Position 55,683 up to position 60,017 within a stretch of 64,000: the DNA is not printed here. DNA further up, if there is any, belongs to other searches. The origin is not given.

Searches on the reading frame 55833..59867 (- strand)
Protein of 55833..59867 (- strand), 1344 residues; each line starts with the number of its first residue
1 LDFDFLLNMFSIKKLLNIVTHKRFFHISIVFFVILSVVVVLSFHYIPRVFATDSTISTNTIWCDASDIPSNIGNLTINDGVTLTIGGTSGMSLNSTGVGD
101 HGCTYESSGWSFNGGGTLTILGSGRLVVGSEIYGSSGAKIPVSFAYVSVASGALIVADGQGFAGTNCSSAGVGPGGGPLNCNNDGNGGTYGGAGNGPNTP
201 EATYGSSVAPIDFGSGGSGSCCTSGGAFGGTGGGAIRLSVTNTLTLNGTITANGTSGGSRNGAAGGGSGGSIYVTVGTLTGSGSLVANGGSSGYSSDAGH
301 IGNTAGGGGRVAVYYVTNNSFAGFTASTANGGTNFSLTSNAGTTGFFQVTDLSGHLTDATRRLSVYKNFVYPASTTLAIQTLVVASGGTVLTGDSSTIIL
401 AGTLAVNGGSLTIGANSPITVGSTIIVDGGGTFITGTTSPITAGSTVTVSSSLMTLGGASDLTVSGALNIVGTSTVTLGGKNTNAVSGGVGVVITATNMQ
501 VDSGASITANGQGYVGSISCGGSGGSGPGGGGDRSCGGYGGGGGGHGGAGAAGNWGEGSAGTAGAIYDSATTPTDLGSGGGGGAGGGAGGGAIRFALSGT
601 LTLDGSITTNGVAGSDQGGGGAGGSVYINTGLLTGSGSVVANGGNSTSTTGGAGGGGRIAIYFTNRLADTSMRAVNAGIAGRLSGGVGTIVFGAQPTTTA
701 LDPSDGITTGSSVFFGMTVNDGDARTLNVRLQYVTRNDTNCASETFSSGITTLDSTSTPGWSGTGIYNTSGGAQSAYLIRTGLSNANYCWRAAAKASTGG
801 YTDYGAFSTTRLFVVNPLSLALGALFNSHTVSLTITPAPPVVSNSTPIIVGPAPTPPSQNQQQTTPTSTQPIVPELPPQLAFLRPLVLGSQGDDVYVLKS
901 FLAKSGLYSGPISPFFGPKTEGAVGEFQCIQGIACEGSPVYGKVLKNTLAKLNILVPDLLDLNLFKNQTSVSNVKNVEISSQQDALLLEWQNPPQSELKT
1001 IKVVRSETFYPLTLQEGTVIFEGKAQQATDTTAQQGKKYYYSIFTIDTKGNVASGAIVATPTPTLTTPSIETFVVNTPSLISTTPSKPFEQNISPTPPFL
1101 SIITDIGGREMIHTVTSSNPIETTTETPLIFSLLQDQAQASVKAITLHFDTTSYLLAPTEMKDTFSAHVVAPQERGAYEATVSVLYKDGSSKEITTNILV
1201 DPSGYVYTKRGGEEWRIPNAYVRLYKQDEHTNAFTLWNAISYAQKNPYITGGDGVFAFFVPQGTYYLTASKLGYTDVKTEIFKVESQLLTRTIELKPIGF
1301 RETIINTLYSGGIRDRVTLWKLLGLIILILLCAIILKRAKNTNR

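Call 14: search_protein_families(library=pfam, proteins=[window:55833-59867:-], max_evalue=0.01)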
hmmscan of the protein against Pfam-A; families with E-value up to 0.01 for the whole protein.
window:55833-59867:- (1344 aa): 2 families
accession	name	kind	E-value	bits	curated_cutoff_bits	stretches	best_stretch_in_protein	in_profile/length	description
PF01471.23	PG_binding_1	-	1.1e-05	25.9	23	1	891-933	1-43/57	Putative peptidoglycan binding domain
PF08428.16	Rib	-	0.00091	20.3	27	1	1170-1201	44-75/76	Rib domain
